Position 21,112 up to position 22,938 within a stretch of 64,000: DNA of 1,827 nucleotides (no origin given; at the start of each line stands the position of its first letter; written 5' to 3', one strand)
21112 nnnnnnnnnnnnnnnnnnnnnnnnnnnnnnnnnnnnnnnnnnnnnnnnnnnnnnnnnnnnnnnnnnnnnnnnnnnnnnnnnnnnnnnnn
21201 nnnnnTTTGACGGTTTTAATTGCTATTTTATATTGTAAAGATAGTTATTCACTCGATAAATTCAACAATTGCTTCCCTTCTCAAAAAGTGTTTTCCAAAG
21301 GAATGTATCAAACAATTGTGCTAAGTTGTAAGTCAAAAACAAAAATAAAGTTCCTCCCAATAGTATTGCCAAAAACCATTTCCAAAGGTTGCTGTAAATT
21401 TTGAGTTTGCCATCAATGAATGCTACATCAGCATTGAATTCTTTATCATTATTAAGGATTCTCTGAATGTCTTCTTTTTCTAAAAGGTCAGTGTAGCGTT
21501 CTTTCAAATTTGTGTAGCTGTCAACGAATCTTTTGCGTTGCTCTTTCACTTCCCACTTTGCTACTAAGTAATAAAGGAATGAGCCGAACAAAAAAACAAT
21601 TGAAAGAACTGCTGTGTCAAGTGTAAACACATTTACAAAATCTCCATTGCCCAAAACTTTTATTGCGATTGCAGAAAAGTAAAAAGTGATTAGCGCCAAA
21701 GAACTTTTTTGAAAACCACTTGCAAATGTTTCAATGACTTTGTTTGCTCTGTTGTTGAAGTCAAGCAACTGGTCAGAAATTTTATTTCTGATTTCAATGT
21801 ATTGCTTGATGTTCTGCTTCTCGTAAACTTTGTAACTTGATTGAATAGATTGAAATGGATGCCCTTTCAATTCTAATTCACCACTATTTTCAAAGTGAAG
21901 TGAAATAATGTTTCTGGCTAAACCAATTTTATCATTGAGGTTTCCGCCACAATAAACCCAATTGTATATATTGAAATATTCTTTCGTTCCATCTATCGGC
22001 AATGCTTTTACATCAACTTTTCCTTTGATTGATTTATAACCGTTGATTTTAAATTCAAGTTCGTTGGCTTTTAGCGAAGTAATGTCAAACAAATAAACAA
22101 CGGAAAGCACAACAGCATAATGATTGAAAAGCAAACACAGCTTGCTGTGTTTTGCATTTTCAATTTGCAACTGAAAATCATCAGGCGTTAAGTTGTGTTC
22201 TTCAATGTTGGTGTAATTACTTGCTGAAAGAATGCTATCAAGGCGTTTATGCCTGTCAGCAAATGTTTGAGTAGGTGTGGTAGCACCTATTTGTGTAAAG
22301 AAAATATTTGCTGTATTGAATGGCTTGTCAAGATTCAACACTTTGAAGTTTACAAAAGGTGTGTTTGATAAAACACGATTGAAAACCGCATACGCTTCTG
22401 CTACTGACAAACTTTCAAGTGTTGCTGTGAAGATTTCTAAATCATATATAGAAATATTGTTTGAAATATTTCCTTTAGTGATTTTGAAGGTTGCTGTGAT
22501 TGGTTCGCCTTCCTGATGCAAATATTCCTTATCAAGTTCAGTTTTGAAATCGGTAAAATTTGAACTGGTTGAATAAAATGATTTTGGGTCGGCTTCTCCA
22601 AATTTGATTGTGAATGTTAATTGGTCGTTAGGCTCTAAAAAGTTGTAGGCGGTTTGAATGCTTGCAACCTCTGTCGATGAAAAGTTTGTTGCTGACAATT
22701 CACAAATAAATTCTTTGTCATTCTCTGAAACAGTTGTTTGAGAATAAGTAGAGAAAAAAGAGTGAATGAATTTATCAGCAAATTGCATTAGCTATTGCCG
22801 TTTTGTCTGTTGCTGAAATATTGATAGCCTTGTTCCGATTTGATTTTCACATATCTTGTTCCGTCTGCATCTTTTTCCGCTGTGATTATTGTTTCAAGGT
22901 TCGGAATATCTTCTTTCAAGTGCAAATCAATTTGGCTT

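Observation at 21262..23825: Translationally coupled pair of an NA37/NdpA-like protein and an unknown protein with three TM helices at the head of the island operon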

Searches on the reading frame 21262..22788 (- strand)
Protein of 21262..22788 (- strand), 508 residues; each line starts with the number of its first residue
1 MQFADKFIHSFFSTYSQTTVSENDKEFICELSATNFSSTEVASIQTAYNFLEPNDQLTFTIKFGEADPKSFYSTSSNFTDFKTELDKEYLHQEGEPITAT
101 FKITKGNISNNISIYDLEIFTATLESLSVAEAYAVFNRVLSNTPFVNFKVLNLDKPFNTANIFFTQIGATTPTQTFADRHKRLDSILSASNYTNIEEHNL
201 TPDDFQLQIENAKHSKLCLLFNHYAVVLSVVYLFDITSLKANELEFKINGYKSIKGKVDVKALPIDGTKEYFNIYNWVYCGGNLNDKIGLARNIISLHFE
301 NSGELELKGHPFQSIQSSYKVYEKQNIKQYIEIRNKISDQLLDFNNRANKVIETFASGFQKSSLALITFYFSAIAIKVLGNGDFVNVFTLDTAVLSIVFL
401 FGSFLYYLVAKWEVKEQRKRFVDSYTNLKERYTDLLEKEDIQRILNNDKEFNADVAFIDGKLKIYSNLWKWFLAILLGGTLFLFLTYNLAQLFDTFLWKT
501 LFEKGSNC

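Call 4: search_protein_families(library=pfam, proteins=[window:21262-22788:-], max_evalue=1)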
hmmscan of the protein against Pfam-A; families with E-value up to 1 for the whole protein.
window:21262-22788:- (508 aa): 1 family
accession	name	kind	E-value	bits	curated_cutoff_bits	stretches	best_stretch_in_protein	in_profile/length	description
PF23219.2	LAMB1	-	0.088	13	26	1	439-469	111-141/155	LAMB1-4 helical domain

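Call 5: search_protein_families(library=padloc, proteins=[window:21262-22788:-], max_evalue=1)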
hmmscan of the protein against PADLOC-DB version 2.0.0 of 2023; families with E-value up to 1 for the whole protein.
window:21262-22788:- (508 aa): 1 family
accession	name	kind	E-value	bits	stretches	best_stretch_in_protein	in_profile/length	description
PDLC03819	RTasSLATT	-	0.005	14.6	1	361-446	32-114/176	DRT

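Call 6: search_protein_families(library=ncbifam, proteins=[window:21262-22788:-], max_evalue=1)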
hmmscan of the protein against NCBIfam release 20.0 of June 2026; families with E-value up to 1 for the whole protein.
window:21262-22788:- (508 aa): 1 family
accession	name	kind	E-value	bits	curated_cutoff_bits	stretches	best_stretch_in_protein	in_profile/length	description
TIGR04402.2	mob_CxxC_CxxC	subfamily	0.04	14.2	70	1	374-446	46-118/180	mobilome CxxCx(11)CxxC protein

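Call 7: search_protein_families(library=phrogs, proteins=[window:21262-22788:-], max_evalue=1)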
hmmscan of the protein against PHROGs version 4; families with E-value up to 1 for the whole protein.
window:21262-22788:- (508 aa): 2 families
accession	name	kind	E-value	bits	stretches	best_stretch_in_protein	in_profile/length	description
phrog_32650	-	unknown function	4.2e-45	155.6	1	97-476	94-468/478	-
phrog_25713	-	unknown function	0.4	12.2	1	351-419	1-65/80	-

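Call 9: find_homologous_proteins(query=window:21262-22788:-)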
Query window:21262-22788:- (508 aa): 353 proteins with E <= 0.001 among 7935 candidates; the best 120 are listed.
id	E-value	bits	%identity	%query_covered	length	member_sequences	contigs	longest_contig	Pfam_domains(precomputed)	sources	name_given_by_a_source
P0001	0.0e+0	1125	100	100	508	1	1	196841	-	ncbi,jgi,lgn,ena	ncbi:MAG: hypothetical protein WC150_10305 [Bacteroidia bacterium]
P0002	1.0e-290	983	87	99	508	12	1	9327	-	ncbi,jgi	jgi:hypothetical protein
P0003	1.4e-282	956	85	100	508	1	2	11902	-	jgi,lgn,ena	jgi:hypothetical protein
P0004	5.1e-281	951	84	100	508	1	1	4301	-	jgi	jgi:hypothetical protein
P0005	6.3e-280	947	84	100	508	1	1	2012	-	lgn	-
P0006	2.7e-276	935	82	100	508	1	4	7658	-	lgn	-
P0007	1.2e-271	920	81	100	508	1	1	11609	-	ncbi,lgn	-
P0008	1.7e-271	919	83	100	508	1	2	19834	-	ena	-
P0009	4.2e-256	868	78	100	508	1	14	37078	-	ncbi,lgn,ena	-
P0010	9.4e-251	851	77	99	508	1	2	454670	-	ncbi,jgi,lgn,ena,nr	ncbi:MAG: hypothetical protein KG003_13740 [Bacteroidetes bacterium]|nr:hypothetical protein [Bacter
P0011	1.4e-246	837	75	100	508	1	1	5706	-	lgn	-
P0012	3.4e-244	829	72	100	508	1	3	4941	-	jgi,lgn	jgi:hypothetical protein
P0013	6.3e-244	828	73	100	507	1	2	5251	-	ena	-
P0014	6.2e-243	825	74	100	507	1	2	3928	-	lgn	-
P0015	7.9e-243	825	73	100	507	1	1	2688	-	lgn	-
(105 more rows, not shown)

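Call 20: search_dna_similar(query=window:21262-22788:-, collection=phages, mode=protein, max_evalue=0.001)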
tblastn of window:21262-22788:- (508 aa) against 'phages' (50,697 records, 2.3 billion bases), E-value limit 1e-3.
No match.

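Call 21: search_dna_similar(query=window:21262-22788:-, collection=plasmids, mode=protein, max_evalue=0.001)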
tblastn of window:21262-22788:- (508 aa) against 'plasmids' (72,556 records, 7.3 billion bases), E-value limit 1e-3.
No match.

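Call 29: find_related_loci(query=A1, collection=genome_contigs, flank=8000)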
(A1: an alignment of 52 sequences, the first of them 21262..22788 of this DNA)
Query A1 (508 aa) in genome_contigs; peptide patterns used: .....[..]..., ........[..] (x = any residue, [..] = any of these).
54 stretches matched a pattern; 45 encode a relative of the query (tblastn E <= 1e-3); 45 distinct loci.
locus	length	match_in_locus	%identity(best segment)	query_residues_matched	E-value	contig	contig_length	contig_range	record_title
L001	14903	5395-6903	77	1-503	0e+0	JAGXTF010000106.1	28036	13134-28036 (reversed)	MAG: Bacteroidetes bacterium isolate CROMO_BS_85_0 c_000000988617, whole genome shotgun sequence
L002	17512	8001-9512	53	1-504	1e-173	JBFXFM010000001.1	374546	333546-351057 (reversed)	MAG: Draconibacterium sp. isolate CA_2019_TPIn_14 NODE_71_length_374546_cov_7.842439_TPIn, whole genome shotgun sequence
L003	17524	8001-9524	52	1-508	8e-171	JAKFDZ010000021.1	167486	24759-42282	MAG: Flavihumibacter sp. isolate LC060 contig-124_31, whole genome shotgun sequence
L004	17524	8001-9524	50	1-508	2e-164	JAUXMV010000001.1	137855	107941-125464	MAG: Bacteroidales bacterium isolate C1_concoct.bin.122 C1_k141_145956, whole genome shotgun sequence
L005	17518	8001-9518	49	3-508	8e-155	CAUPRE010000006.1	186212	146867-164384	MAG: uncultured Flavobacterium sp. isolate m20-metabat.4 genome assembly, contig: m20-c16, whole genome shotgun sequence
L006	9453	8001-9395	51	1-465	2e-152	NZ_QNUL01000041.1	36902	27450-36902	Dyadobacter luteus strain RS19 scaffold41, whole genome shotgun sequence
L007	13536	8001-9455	51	5-494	7e-147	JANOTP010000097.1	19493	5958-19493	MAG: Cytophagales bacterium isolate VAR_39_metabat_27 VAR_39_k141_4876723, whole genome shotgun sequence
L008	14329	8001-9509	45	1-503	3e-142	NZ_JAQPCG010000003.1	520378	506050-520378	Maribacter sp. PR1 PR1_contig_3, whole genome shotgun sequence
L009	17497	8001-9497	45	7-503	1e-130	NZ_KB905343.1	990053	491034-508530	Psychroflexus tropicus DSM 15496 F598DRAFT_scaffold00002.2, whole genome shotgun sequence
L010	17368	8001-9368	45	41-500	9e-120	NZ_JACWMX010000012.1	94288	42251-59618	Mucilaginibacter glaciei strain ZB1P21 NODE_12_length_94288_cov_96.509849, whole genome shotgun sequence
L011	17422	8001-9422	45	15-493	7e-118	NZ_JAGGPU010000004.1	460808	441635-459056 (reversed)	Pedobacter sp. ISL-64 ISL64_5, whole genome shotgun sequence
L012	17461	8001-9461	40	1-487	7e-117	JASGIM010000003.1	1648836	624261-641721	MAG: Flavobacteriales bacterium isolate 5N033 JMF-2111-06-0005.ont.bin.33_2, whole genome shotgun sequence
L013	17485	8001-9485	42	8-503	2e-111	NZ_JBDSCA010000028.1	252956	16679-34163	MAG: Mucilaginibacter sp. isolate cluster1_bin.146 k127_4819354, whole genome shotgun sequence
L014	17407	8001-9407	42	15-487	4e-106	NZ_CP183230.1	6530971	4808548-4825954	Mucilaginibacter sp. X5P1 chromosome, complete genome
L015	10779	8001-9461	38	1-486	3e-101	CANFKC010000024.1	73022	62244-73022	MAG: Chitinophagaceae bacterium isolate Jr-11may16-07 genome assembly, contig: Jr-11may16-C416, whole genome shotgun seq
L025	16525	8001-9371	35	8-466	7e-73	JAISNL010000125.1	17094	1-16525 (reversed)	MAG: Prevotellaceae bacterium isolate Im510_bin87 k119_187756, whole genome shotgun sequence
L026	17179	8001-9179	35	73-469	4e-66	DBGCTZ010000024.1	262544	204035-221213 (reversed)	MAG TPA_asm: Akkermansia sp. isolate MAG11749 contig24, whole genome shotgun sequence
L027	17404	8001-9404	32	10-477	1e-65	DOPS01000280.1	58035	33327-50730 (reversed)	MAG TPA_asm: Desulfosporosinus sp. isolate UBA8488 contig_918, whole genome shotgun sequence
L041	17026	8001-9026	30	109-446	3e-43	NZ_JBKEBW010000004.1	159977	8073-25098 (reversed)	MAG: Vibrio sp. isolate VLC_062 c_000002507935, whole genome shotgun sequence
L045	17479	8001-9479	26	1-484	2e-33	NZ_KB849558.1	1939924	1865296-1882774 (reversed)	Acinetobacter venetianus RAG-1 = CIP 110063 acLse-supercont1.3, whole genome shotgun sequence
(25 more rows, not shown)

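Call 37: predict_structure(alignment_id=A1)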
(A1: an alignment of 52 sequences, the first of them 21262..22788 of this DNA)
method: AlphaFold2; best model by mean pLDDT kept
length: 508 residues; sequences in the alignment: 52
mean_pLDDT: 86.3   pTM: 0.67
mean pLDDT of the five models: 86.3, 84.3, 84.2, 83.8, 81.4
residues with pLDDT >= 90: 190; 70-90: 282; 50-70: 32; < 50: 4
segments of 3 or more residues with pLDDT < 50: 505-508
pLDDT, mean of each block of 10 residues (from residue 1): 89 92 95 90 89 93 92 90 91 90 92 94 95 94 89 91 88 66 86 89 92 92 94 93 93 91 80 92 85 89 88 87 77 82 87 85 85 74 65 85 89 89 88 79 83 89 88 88 77 60 50
secondary structure, 60 per line:
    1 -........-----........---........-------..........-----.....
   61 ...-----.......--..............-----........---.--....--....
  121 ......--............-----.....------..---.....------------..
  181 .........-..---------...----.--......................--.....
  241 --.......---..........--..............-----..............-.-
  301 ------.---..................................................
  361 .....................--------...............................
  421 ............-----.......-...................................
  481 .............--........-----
elements in order: H2-9 E15-22 E26-33 H41-50 E56-63 E69-72 H78-91 E97-104 E111-114 H117-126 H129-140 E146-150 E162-166 H179-189 H212-233 E236-240 E243-249 E253-259 H265-278 H284-297 H311-381 H390-432 H438-444 H446-493 H496-503

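Call 39: search_protein_families(library=padloc, alignment_id=A3, max_evalue=0.00001)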
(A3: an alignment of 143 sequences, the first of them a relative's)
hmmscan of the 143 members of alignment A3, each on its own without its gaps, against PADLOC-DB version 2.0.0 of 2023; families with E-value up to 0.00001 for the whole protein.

A. member 1, L001:2451-3482:+ (344 aa): 0 families

B. families by the number of members that match (of 143 scanned): 425 families (the first 25 are shown)
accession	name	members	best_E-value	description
PDLC00177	HamB1|HamB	2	1.8e-213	DEAD-box helicase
PDLC00065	GajA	2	1.6e-48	AAA ATPase domain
PDLC02979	AriA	2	4.6e-37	-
PDLC00090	GajA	2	4.3e-35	AAA ATPase domain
PDLC00293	PtuA1|PtuA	2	1.9e-27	AAA ATPase domain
PDLC04155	HEC-06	2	1.4e-20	-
PDLC04135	mad3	2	3.2e-20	mads_3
PDLC02981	AriAB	2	1.8e-19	-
PDLC04154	HEC-06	2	1.9e-19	-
PDLC03878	NsnB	2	4e-19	-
PDLC02915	ATPase-Toprim_I-B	2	4.8e-18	-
PDLC02980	AriA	2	6.6e-18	-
PDLC02687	Orf5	2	2.9e-17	Orf5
PDLC00271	PtuA1|PtuA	2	4.7e-17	AAA ATPase domain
PDLC00284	PtuA1|PtuA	2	9.1e-16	AAA ATPase domain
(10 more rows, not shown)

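Call 43: search_protein_families(library=pfam, alignment_id=A3, max_evalue=0.00001)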
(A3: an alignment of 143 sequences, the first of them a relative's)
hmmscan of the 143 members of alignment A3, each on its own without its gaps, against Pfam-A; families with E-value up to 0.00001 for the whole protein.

A. member 1, L001:2451-3482:+ (344 aa): 0 families

B. families by the number of members that match (of 143 scanned): 124 families (the first 25 are shown)
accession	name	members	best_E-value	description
PF13175.12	AAA_15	2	1e-38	AAA ATPase domain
PF04002.20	RadC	2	1.5e-36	RadC-like JAB domain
PF04245.18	NA37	2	4.3e-35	37-kD nucleoid-associated bacterial protein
PF00107.32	ADH_zinc_N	2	1e-29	Zinc-binding dehydrogenase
PF03432.20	Relaxase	2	5.6e-29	MobA/VirD2-like, nuclease domain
PF08240.17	ADH_N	2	8.7e-29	Alcohol dehydrogenase GroES-like domain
PF03235.19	GmrSD_N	2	2e-25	GmrSD restriction endonuclease, N-terminal domain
PF13351.11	DUF4099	2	2.7e-22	Protein of unknown function (DUF4099)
PF00589.27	Phage_integrase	2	2.6e-21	Phage integrase family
PF13101.12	DUF3945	2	7.4e-20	Protein of unknown function (DUF3945)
PF13304.12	AAA_21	2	1.8e-15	AAA domain, putative AbiEii toxin, Type IV TA system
PF02463.25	SMC_N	2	1.5e-13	RecF/RecN/SMC N terminal domain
PF13342.12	Toprim_Crpt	2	4.5e-12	C-terminal repeat of topoisomerase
PF13476.12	AAA_23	2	3.1e-10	AAA domain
PF06039.21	Mqo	1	6.5e-218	Malate:quinone oxidoreductase (Mqo)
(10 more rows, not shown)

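Call 45: search_protein_representatives(alignment_id=A1)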
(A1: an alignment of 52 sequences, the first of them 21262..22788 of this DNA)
Query: 52 sequences, 508 profile positions. Proteins with E-value up to 0.001 (for the whole library): 1070; up to 1e-10: 909; up to 1e-30: 695. The best 150 are listed.
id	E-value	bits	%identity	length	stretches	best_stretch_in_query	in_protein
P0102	1.3e-226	770.2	-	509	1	1-508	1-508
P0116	2.4e-212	723.1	-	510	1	1-504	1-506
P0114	8.7e-198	675.1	-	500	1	1-502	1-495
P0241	7.8e-178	609.3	-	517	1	2-500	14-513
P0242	4.1e-172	590.4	-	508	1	1-503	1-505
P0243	1.3e-170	585.5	-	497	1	41-508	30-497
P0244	1.4e-159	549.1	-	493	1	6-501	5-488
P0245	1.1e-157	542.9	-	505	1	5-503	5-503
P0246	6.1e-157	540.4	-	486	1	3-487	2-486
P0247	6.6e-155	533.7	-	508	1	7-490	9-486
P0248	2.2e-153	528.6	-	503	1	8-503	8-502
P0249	1.5e-152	525.9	-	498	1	1-483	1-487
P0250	1.7e-151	522.4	-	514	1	14-506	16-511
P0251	1.0e-150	519.8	-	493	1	14-488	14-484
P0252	3.0e-150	518.3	-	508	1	2-488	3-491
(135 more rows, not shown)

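Call 48: find_homologous_proteins(query=A4)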
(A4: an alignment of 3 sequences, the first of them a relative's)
Query A4 (3 sequences) (495 aa, profile of the alignment): 92 proteins with E <= 0.001 among 8000 candidates.
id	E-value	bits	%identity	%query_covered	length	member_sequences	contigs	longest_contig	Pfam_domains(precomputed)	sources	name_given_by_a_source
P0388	6.9e-225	766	36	94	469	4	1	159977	-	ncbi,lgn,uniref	ncbi:MAG: hypothetical protein ACK5MF_00450 [Vibrio sp.]|uniref:hypothetical protein n=1 Tax=Vibrio 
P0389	2.0e-211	721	33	62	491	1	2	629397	-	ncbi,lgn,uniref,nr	ncbi:MAG: hypothetical protein C9355_06035 [Thalassolituus maritimus]|uniref:Uncharacterized protein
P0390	5.3e-188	644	35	99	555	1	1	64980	-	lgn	-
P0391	3.6e-184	631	35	99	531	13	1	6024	-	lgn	-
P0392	8.6e-183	627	71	100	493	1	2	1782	-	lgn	-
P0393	9.2e-183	627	73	100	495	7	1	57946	-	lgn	-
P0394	2.4e-179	615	35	99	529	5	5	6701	-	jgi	jgi:hypothetical protein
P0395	6.5e-179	614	71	100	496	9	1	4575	-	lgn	-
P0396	2.1e-178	612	35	97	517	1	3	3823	-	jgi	-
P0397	1.3e-177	610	36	97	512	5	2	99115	-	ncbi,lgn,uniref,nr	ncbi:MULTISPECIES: hypothetical protein [unclassified Pseudoalteromonas]|uniref:hypothetical protein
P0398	4.9e-177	608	68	100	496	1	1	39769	-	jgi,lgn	-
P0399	5.5e-176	604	67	100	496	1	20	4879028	-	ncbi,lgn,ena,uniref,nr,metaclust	ncbi:hypothetical protein ACG9X6_23330 [Acinetobacter guillouiae]|uniref:Uncharacterized protein n=1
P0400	6.9e-175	601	100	69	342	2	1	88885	-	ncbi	ncbi:hypothetical protein, partial [Acinetobacter venetianus]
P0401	5.2e-174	598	35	99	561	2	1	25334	-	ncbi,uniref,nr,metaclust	ncbi:hypothetical protein A1OQ_13530 [Enterovibrio norvegicus FF-162]|uniref:hypothetical protein n=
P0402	5.8e-172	591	66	100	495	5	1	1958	-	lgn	-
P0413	1.2e-110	389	36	77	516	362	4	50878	-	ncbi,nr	ncbi:TPA: hypothetical protein JTO74_004385, partial [Escherichia coli]|nr:hypothetical protein [Esc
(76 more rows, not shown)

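Call 49: find_encoding_contigs(protein=P0413, flank=8000, max_places=4)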
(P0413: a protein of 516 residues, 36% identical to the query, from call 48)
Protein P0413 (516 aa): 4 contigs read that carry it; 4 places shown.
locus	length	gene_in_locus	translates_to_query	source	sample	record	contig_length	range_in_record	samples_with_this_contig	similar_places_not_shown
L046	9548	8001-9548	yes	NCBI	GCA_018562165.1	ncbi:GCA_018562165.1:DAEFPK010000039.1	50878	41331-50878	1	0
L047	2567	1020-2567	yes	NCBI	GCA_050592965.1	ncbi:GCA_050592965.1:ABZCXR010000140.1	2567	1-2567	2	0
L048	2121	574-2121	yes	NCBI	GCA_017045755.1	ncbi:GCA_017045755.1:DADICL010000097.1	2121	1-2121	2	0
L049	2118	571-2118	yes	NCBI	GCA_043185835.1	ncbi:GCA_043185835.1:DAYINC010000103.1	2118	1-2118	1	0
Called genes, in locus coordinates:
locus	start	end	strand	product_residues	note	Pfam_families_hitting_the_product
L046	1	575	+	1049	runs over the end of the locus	PF00873:ACR_tran, PF02355:SecD_SecF_C (faint)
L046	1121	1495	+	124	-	PF10757:YbaJ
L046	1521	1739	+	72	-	PF05321:HHA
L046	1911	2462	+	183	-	PF12464:Mac, PF00132:Hexapep, PF14602:Hexapep_2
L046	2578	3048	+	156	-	PF10777:YlaC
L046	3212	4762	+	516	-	PF12792:CSS-motif, PF00563:EAL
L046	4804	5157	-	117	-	PF07237:DUF1428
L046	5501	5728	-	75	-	PF09954:DUF2188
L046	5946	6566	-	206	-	PF00239:Resolvase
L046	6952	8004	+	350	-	-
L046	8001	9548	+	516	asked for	?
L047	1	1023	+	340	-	?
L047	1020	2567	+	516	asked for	?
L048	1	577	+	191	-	?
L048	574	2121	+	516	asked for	?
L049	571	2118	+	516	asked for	?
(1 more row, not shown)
